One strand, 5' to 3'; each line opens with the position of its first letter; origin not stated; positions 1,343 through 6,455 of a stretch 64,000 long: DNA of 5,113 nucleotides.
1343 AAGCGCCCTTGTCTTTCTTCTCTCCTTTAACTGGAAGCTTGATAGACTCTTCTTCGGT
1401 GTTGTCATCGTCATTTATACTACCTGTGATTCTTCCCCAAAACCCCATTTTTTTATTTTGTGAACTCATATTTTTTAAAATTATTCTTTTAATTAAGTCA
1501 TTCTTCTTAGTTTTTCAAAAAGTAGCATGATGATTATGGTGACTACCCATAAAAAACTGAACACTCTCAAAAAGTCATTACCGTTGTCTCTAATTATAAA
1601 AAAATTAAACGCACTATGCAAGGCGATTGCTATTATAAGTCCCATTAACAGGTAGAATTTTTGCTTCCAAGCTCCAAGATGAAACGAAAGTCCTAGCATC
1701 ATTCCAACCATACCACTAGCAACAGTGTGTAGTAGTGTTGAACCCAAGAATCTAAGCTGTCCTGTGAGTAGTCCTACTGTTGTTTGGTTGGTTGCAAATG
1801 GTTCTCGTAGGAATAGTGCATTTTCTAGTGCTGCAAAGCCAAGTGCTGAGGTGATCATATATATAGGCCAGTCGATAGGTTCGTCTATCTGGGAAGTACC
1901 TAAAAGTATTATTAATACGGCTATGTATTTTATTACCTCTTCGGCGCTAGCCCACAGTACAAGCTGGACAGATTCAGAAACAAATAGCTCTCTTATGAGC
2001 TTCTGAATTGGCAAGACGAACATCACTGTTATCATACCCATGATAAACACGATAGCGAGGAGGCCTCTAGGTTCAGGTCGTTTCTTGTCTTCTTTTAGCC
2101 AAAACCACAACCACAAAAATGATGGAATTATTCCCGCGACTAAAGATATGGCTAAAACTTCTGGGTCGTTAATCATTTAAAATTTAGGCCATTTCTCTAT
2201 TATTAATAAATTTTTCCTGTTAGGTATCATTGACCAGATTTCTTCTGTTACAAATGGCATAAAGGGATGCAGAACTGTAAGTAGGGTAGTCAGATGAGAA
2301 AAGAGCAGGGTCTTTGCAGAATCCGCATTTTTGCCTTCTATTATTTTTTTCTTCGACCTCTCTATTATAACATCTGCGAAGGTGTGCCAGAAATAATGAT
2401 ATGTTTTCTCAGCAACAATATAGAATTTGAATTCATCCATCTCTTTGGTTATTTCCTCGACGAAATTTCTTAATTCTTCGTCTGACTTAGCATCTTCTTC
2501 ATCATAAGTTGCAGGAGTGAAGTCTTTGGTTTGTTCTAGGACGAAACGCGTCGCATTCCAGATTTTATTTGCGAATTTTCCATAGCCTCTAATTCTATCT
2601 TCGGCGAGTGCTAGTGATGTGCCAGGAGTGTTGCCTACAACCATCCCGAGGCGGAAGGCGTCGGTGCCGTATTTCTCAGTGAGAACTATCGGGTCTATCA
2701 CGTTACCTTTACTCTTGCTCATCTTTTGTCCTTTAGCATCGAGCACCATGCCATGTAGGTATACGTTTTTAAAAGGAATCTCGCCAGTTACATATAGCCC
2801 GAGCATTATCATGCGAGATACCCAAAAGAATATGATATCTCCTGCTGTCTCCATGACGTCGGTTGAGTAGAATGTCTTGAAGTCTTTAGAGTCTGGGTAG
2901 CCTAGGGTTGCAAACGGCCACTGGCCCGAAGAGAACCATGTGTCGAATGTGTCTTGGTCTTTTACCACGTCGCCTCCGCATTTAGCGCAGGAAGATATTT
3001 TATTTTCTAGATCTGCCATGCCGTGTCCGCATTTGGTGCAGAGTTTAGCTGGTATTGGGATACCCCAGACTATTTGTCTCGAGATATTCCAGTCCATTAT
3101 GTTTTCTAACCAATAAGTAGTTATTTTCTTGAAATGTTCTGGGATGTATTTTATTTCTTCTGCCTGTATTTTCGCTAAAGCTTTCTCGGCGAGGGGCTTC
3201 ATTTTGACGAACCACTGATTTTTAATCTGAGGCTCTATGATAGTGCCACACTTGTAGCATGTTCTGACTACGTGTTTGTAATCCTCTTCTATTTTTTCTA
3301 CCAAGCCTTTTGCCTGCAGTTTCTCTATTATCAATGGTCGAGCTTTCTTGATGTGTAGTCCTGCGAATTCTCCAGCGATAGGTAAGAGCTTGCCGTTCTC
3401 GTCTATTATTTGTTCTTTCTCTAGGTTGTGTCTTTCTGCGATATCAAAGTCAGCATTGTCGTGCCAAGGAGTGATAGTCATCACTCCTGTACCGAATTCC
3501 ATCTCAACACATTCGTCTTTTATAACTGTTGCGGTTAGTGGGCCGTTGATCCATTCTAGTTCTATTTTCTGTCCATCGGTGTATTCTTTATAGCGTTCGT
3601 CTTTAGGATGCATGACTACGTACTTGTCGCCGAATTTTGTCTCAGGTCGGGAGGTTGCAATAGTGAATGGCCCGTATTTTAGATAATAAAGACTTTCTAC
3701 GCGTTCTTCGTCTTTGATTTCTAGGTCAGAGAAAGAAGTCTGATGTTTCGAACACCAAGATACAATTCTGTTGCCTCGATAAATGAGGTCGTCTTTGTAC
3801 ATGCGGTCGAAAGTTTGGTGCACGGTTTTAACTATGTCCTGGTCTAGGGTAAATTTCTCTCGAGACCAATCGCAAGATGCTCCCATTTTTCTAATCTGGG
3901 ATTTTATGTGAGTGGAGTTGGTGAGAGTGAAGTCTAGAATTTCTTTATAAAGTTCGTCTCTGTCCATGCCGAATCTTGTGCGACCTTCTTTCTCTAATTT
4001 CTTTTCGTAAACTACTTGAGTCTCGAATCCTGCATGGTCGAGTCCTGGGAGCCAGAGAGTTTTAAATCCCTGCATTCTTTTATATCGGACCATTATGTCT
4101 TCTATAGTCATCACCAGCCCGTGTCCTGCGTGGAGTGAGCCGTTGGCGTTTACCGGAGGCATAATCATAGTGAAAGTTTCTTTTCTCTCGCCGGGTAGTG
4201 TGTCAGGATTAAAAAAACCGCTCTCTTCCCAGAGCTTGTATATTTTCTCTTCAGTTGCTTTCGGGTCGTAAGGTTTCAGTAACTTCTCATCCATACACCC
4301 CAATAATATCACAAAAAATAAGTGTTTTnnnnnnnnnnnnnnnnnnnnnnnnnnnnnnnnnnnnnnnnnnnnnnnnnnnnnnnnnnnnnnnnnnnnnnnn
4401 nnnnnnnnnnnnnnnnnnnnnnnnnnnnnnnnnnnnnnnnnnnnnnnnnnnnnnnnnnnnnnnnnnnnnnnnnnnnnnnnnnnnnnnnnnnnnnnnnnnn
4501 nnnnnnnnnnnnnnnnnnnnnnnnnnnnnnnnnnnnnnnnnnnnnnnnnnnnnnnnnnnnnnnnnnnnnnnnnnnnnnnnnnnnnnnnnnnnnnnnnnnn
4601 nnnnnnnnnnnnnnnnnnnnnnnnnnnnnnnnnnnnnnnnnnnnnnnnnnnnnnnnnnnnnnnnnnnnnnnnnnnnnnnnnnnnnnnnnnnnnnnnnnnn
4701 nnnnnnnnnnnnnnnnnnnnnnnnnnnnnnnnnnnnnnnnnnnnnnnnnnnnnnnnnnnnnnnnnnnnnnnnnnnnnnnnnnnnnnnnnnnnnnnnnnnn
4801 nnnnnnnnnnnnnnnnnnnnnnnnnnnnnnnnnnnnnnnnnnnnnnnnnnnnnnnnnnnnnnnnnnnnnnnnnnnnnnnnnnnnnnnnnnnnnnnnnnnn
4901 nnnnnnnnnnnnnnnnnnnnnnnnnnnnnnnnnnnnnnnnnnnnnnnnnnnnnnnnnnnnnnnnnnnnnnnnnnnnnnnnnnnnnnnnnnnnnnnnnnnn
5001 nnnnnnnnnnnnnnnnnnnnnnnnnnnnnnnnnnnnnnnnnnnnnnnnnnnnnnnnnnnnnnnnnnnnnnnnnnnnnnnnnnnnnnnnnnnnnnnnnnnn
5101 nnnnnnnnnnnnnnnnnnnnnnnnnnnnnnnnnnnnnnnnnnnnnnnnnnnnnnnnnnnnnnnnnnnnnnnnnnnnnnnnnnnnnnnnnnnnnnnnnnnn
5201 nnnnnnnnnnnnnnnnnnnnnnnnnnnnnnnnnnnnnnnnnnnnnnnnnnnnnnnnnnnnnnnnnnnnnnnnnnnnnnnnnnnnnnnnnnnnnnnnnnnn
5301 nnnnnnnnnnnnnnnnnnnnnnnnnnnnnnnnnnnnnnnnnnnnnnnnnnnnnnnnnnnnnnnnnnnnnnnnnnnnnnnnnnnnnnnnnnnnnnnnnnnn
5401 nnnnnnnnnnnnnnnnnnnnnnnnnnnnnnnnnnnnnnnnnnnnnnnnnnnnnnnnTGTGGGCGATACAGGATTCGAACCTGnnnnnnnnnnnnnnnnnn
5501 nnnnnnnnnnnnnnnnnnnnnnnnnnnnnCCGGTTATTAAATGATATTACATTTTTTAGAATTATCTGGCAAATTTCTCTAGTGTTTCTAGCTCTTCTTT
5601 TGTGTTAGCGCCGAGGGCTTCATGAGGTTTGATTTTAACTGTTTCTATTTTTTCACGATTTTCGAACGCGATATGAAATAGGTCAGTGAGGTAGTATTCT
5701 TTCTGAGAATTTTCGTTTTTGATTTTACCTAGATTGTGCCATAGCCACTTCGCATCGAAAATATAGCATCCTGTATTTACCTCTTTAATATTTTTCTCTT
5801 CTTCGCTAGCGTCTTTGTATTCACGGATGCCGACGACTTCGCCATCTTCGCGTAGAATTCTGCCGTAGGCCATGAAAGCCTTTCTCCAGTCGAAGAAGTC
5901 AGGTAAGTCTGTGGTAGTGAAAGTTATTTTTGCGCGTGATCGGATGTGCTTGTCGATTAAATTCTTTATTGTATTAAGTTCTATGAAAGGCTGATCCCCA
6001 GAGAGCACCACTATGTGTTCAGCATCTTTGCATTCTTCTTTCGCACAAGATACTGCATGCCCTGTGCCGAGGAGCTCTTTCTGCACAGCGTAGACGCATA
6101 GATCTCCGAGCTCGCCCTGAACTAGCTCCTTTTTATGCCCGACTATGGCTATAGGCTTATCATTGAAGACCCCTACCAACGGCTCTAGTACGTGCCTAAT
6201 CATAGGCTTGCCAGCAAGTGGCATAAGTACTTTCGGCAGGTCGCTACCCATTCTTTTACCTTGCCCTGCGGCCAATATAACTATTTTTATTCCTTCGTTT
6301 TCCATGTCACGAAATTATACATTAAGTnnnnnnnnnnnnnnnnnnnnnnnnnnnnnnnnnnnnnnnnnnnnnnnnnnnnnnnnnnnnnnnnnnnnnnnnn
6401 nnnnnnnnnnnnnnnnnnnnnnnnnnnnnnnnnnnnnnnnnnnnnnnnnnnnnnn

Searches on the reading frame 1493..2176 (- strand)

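Call 56: search_protein_families(library=pfam, proteins=[window:1493-2176:-], max_evalue=0.00001)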
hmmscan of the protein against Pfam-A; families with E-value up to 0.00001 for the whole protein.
window:1493-2176:- (227 aa): 1 family
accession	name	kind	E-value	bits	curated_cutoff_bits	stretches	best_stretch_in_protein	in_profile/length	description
PF13367.11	PrsW-protease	-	1.7e-25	90.2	23.5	1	35-216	1-192/196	PrsW family intramembrane metalloprotease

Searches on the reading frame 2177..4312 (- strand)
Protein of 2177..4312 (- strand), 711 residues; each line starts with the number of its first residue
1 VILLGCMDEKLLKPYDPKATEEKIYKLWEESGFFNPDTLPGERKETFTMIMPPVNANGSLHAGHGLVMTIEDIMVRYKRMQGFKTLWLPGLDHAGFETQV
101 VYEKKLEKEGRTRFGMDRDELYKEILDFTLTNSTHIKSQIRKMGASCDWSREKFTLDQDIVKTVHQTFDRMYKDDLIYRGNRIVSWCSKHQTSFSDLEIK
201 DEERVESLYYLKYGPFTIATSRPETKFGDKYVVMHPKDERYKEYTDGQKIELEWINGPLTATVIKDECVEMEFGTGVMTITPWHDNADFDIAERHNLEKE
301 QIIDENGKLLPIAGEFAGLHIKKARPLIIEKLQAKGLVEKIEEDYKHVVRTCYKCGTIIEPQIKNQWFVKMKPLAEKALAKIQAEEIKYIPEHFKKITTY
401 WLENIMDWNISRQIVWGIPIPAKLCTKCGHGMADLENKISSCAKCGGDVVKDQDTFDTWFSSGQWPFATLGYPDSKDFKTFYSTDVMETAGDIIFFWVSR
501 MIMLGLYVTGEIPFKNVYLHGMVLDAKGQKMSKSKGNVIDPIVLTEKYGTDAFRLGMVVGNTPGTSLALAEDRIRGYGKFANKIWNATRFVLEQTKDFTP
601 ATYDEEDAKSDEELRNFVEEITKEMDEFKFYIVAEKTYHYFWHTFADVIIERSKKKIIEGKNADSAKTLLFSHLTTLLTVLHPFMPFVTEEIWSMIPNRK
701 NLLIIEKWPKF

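Call 56: search_protein_families(library=pfam, proteins=[window:2177-4312:-], max_evalue=0.00001)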
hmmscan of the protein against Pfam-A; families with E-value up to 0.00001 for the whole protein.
window:2177-4312:- (711 aa): 3 families
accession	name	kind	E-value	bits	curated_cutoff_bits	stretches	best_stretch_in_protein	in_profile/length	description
PF00133.28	tRNA-synt_1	-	6.6e-121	404.4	22.7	1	23-561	1-404/414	tRNA synthetases class I (I, L, M and V)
PF08264.19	Anticodon_1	-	2e-24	86.6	25.1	1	613-710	7-106/148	Anticodon-binding domain of tRNA ligase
PF09334.17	tRNA-synt_1g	-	3.9e-21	75.7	20.1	2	351-559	168-356/391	tRNA synthetases class I (M)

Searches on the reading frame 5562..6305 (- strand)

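Call 56: search_protein_families(library=pfam, proteins=[window:5562-6305:-], max_evalue=0.00001)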
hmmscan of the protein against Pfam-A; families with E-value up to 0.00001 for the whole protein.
window:5562-6305:- (247 aa): 4 families
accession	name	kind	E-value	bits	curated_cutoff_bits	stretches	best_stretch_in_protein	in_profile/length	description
PF12804.13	NTP_transf_3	-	2.3e-21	77.1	27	1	9-132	2-123/160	MobA-like NTP transferase domain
PF00483.29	NTP_transferase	-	5.7e-16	59.3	21.2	1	8-219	2-215/245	Nucleotidyl transferase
PF01128.25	IspD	-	3.9e-08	33.8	27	1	7-62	2-57/221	2-C-methyl-D-erythritol 4-phosphate cytidylyltransferase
PF02348.25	CTP_transf_3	-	2.3e-06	28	22.6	1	25-139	16-121/217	Cytidylyltransferase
